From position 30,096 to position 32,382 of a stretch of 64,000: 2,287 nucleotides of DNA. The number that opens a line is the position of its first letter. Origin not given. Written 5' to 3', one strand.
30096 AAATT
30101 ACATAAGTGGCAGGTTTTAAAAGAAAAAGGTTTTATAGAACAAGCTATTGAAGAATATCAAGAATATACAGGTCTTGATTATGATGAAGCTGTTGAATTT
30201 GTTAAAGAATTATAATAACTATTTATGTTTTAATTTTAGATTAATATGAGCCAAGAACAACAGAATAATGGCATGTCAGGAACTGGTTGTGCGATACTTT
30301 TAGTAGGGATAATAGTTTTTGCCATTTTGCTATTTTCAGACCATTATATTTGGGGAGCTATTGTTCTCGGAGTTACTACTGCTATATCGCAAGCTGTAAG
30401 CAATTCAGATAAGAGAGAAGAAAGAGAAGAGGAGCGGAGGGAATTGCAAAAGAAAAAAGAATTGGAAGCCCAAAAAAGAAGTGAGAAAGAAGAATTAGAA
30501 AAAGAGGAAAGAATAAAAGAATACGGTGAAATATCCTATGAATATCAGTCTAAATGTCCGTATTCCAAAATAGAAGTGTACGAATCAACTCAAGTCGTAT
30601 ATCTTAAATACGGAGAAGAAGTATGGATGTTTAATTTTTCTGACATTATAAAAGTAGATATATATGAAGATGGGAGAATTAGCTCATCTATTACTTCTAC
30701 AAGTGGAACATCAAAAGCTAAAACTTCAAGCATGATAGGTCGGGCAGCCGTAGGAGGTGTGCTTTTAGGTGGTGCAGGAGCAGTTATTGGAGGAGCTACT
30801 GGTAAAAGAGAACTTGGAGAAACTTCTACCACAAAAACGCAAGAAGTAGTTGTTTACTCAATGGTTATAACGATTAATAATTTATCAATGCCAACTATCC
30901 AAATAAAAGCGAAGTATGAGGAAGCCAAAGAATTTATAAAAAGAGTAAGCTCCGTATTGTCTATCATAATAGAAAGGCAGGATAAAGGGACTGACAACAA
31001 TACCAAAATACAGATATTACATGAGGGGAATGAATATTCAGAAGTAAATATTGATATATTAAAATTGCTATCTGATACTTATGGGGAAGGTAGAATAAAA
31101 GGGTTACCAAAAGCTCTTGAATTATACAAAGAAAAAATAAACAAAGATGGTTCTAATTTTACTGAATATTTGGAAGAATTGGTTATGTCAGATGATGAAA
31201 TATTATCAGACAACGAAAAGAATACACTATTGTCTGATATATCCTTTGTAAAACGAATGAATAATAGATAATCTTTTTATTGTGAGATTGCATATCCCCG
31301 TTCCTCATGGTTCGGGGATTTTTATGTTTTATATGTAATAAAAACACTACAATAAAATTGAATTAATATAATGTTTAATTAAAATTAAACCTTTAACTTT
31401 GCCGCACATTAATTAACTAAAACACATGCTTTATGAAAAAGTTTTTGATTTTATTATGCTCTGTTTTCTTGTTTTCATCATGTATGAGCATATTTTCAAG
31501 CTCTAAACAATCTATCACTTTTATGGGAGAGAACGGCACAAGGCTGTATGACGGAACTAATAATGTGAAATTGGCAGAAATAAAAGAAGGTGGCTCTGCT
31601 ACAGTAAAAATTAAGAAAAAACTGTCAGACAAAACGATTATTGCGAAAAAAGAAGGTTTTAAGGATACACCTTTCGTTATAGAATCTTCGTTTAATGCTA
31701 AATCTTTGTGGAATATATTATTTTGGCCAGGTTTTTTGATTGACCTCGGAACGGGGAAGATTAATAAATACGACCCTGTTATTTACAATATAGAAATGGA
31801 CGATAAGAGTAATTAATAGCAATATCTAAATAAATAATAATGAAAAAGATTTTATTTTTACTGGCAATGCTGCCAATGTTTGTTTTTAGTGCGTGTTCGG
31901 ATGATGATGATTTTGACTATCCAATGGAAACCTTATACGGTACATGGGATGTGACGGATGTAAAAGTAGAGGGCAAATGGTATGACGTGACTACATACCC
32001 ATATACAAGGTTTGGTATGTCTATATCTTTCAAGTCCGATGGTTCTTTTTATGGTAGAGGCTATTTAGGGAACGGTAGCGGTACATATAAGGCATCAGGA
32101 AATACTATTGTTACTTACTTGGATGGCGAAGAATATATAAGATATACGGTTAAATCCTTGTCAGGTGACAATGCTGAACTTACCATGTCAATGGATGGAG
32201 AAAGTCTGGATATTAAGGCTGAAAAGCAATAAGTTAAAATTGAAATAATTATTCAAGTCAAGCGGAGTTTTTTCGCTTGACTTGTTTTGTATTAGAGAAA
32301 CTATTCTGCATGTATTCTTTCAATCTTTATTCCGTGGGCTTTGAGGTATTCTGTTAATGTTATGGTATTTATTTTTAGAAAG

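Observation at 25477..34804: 9.3-kb AT-rich cargo island inserted between tape measure and Dit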

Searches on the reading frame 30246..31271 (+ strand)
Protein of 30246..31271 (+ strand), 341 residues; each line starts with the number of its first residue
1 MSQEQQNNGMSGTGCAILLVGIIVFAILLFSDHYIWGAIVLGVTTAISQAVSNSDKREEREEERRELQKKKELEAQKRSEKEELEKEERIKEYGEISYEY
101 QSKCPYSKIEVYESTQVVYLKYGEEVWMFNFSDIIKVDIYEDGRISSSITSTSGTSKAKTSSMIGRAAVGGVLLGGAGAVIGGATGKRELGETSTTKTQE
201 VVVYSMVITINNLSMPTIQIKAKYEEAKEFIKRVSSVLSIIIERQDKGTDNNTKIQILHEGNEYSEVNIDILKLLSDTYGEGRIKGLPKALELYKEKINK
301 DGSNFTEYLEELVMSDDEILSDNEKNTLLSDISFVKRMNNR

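Call 5: search_protein_families(library=pfam, max_evalue=0.01, proteins=[window:30246-31271:+])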
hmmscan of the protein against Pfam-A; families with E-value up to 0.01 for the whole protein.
window:30246-31271:+ (341 aa): 1 family
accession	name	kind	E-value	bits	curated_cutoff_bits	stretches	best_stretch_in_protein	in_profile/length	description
PF12553.13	DUF3742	-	0.0031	18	27.2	1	16-71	48-101/120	Protein of unknown function (DUF3742)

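Call 7: search_protein_families(library=phrogs, max_evalue=0.001, proteins=[window:30246-31271:+])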
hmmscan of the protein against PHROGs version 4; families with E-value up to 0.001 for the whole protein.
window:30246-31271:+ (341 aa): 5 families
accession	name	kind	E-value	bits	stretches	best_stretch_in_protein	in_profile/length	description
phrog_888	-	unknown function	1.4e-12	48.9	1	66-252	62-230/271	-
phrog_27819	-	unknown function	1.4e-08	35.8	1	67-221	49-190/239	-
phrog_17658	-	unknown function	3.5e-07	31.3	1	144-235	63-151/176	-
phrog_14607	-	lysis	0.00018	22.5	1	17-80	11-67/74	holin/anti-holin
phrog_4431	-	unknown function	0.00051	21.1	1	118-219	61-159/184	-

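Call 8: search_protein_families(library=padloc, max_evalue=0.01, proteins=[window:30246-31271:+])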
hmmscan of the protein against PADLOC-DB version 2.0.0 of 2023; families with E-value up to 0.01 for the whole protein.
window:30246-31271:+ (341 aa): 1 family
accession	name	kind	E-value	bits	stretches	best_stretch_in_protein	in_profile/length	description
PDLC04770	PDC-M67B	-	0.0074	14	0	22-90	138-207/217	-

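Call 43: find_homologous_proteins(query=window:30246-31271:+, max_evalue=0.001)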
Query window:30246-31271:+ (341 aa): 38 proteins with E <= 0.001 among 6288 candidates.
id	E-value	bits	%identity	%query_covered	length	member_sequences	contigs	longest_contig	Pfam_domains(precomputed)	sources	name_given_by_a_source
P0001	7.5e-198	674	94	99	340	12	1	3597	PF27000.1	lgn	-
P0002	3.3e-190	649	89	99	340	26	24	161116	PF27000.1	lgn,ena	-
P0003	2.0e-187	640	91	100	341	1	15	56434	PF27000.1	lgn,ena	-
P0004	2.0e-184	630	86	99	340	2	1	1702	PF27000.1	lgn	-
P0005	5.1e-180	616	86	99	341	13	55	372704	PF27000.1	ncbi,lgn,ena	-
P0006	4.1e-144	498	80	84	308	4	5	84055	PF27000.1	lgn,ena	-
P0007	1.1e-139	483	78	88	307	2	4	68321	PF27000.1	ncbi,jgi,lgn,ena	jgi:hypothetical protein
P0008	1.1e-96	342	83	58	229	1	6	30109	PF27000.1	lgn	-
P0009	1.2e-22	99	30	62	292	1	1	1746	PF27000.1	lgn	-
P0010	7.2e-20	90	45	33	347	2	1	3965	PF27000.1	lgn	-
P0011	2.9e-19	88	42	34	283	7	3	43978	PF27000.1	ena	-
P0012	3.4e-19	87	29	58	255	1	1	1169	PF27000.1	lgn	-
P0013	3.6e-19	87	34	57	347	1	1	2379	PF27000.1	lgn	-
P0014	6.7e-19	86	42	32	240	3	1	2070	PF27000.1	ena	-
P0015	9.7e-19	86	43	34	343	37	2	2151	PF27000.1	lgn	-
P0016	1.1e-18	86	43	34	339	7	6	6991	PF27000.1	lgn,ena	-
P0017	2.0e-18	85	44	34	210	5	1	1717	PF27000.1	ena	-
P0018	5.2e-18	84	34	73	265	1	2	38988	PF27000.1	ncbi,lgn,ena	-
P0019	8.5e-17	80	44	34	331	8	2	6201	PF27000.1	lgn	-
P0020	2.1e-16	78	43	34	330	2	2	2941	PF27000.1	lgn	-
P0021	2.2e-16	78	43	34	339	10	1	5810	PF27000.1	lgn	-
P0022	2.3e-16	78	33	65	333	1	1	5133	PF27000.1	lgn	-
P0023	4.7e-16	77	32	70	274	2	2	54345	PF27000.1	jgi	-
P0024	3.8e-15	74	43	34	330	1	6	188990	PF27000.1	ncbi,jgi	jgi:hypothetical protein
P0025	4.7e-15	74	36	48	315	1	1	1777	PF27000.1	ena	-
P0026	2.1e-14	72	36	40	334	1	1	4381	PF27000.1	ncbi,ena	-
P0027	2.6e-13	68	40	35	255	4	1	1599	PF27000.1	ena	-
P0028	2.8e-12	65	45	27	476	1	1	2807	PF27000.1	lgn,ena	-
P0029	5.8e-12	64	33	50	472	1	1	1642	PF27000.1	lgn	-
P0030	1.7e-11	62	30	55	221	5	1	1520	PF27000.1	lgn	-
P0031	1.8e-11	62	32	57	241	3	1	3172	PF27000.1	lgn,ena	-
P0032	5.2e-11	61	31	65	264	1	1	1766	PF27000.1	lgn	-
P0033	4.1e-9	54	31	36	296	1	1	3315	PF27000.1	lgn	-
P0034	8.1e-9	53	27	67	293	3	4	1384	PF27000.1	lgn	-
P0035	9.1e-8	50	42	25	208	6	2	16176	PF27000.1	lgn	-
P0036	2.3e-5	42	56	16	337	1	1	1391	PF27000.1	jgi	-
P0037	1.1e-4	40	-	-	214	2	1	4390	PF27000.1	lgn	-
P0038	4.6e-4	38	36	34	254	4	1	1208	PF27000.1,PF09851.15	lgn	-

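Call 44: find_encoding_contigs(protein=P0005, flank=10000, max_places=4)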
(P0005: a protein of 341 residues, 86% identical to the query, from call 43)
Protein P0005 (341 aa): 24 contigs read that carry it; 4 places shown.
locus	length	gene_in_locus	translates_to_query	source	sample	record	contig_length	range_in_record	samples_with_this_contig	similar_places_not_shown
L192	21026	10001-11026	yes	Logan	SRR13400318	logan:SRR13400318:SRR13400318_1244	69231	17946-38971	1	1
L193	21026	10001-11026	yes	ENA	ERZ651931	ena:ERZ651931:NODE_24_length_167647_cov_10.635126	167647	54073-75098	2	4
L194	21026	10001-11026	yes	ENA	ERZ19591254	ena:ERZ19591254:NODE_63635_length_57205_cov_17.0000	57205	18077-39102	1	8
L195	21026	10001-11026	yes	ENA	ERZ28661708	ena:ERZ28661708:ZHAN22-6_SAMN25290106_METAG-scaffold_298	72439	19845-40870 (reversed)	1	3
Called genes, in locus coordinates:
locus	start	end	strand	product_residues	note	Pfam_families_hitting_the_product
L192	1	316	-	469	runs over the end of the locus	-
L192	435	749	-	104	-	-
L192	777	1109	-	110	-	-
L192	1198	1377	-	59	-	-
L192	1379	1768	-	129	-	PF13650:Asp_protease_2, PF13975:gag-asp_proteas (weak)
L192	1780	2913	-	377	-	-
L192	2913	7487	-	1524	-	PF04917:Shufflon_N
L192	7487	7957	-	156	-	-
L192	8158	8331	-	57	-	-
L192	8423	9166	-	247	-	PF09669:Phage_pRha, PF03374:ANT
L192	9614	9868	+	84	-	-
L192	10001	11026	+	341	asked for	PF27000:PH_gly_zipper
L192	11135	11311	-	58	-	-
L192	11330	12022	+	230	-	PF01936:NYN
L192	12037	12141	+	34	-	-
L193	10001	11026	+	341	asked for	PF27000:PH_gly_zipper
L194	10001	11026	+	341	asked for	PF27000:PH_gly_zipper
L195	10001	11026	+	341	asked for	PF27000:PH_gly_zipper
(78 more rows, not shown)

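Call 46: find_encoding_contigs(protein=P0054, flank=8000, max_places=8)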
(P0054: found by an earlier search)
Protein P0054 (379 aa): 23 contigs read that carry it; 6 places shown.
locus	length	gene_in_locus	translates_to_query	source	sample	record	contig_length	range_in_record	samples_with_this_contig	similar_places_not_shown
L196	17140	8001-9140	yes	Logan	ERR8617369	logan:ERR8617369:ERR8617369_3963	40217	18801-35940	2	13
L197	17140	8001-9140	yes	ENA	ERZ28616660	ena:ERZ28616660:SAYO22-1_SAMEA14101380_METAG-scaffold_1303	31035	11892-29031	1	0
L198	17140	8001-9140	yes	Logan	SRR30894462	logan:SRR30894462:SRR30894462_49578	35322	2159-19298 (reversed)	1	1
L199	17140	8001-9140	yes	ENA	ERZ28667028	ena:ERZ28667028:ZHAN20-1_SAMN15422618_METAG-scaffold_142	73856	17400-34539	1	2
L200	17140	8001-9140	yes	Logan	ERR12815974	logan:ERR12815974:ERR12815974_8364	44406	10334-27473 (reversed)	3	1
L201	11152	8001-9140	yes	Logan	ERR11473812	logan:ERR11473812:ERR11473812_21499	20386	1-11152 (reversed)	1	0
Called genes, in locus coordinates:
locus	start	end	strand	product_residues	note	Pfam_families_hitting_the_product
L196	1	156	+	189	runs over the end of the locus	-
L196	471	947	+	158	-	-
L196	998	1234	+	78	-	-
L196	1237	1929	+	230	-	PF13392:HNH_3, PF07453:NUMOD1, PF22083:I-HmuI_NUMOD-like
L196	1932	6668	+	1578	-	PF20155:TMP_3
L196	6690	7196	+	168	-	-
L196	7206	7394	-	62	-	-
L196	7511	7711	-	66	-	-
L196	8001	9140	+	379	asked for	PF06114:Peptidase_M78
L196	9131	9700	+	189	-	PF14367:DUF4411 (weak)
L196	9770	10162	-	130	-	PF13648:Lipocalin_4 (weak)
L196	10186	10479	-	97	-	-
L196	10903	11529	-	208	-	-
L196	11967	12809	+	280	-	PF02498:Bro-N, PF03374:ANT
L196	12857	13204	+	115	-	-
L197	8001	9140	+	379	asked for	PF06114:Peptidase_M78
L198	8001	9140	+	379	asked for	PF06114:Peptidase_M78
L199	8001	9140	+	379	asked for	PF06114:Peptidase_M78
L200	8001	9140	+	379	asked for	PF06114:Peptidase_M78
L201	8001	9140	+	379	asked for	PF06114:Peptidase_M78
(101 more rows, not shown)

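Call 49: find_encoding_contigs(protein=P0064, flank=10000, max_places=6)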
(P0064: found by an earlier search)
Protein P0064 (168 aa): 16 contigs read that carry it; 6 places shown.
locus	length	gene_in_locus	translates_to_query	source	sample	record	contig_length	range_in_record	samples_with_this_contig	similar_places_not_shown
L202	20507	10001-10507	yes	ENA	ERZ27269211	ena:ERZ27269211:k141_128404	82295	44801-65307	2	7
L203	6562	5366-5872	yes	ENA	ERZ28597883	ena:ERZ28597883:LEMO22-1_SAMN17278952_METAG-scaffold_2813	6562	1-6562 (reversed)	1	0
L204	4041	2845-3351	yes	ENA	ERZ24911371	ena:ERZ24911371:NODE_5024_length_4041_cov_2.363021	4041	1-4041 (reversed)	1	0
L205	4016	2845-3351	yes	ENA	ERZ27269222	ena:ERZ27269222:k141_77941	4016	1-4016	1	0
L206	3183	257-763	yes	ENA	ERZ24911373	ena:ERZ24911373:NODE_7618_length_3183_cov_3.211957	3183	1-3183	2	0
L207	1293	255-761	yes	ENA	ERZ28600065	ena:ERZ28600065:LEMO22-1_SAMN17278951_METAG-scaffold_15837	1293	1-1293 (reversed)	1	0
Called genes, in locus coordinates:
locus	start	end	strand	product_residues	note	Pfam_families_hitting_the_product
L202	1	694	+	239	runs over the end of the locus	-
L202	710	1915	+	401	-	-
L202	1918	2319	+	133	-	-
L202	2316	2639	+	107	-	-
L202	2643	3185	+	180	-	-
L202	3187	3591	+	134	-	-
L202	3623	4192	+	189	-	-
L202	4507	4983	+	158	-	-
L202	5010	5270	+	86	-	-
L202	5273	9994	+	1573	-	PF20155:TMP_3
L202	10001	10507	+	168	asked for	-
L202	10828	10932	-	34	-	-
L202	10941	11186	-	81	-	PF20482:DUF6722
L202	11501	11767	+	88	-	-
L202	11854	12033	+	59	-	-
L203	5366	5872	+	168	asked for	-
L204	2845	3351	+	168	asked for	-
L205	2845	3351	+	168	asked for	-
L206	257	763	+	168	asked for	-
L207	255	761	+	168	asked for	-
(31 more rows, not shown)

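Call 123: search_protein_families(library=ncbifam, max_evalue=0.01, proteins=[window:30246-31271:+])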
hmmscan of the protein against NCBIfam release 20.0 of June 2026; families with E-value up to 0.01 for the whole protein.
window:30246-31271:+ (341 aa): 1 family
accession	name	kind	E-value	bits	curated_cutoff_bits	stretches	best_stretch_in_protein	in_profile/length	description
NF053524.1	thylo_ssl2009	equivalog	0.0056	17.4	58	0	30-86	7-62/90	ssl2009 family thylakoid membrane protein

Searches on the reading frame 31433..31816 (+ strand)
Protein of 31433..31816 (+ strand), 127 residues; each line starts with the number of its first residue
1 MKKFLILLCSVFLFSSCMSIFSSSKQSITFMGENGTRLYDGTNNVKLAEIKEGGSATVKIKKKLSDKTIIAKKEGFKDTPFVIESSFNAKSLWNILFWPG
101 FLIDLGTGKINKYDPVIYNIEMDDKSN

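Call 6: search_protein_families(library=pfam, max_evalue=0.01, proteins=[window:31433-31816:+])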
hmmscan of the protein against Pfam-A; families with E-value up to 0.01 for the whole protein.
window:31433-31816:+ (127 aa): 0 families

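Call 8: search_protein_families(library=padloc, max_evalue=0.01, proteins=[window:31433-31816:+])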
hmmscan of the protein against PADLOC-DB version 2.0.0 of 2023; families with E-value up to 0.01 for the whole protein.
window:31433-31816:+ (127 aa): 0 families

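Call 123: search_protein_families(library=ncbifam, max_evalue=0.01, proteins=[window:31433-31816:+])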
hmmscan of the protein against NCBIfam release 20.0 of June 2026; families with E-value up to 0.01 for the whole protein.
window:31433-31816:+ (127 aa): 1 family
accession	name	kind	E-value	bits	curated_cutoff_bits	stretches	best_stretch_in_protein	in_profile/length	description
NF047662.1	LEPBI_I2678_fam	subfamily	3.4e-05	23.6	240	1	61-127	43-115/247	LEPBI_I2678 family protein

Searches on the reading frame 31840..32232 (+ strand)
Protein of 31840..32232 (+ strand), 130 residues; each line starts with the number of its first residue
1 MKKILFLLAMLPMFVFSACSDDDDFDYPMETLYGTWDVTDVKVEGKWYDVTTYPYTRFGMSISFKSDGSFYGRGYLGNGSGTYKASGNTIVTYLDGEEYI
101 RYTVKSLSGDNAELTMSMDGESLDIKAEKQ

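Call 6: search_protein_families(library=pfam, max_evalue=0.01, proteins=[window:31840-32232:+])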
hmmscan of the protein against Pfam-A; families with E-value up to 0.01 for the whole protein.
window:31840-32232:+ (130 aa): 1 family
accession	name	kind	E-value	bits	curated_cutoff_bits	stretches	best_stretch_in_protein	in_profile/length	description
PF13648.12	Lipocalin_4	-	4.1e-06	28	22.4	1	32-110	1-85/89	Lipocalin-like domain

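Call 8: search_protein_families(library=padloc, max_evalue=0.01, proteins=[window:31840-32232:+])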
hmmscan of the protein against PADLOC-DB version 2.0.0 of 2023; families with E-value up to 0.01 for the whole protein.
window:31840-32232:+ (130 aa): 0 families

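Call 123: search_protein_families(library=ncbifam, max_evalue=0.01, proteins=[window:31840-32232:+])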
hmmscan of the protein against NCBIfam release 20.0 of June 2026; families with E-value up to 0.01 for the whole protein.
window:31840-32232:+ (130 aa): 1 family
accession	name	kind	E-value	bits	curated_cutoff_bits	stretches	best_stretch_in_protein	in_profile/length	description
NF052634.1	Riean_0653_fam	subfamily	0.0012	19.8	57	1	1-85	1-86/176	Riean_0653 family protein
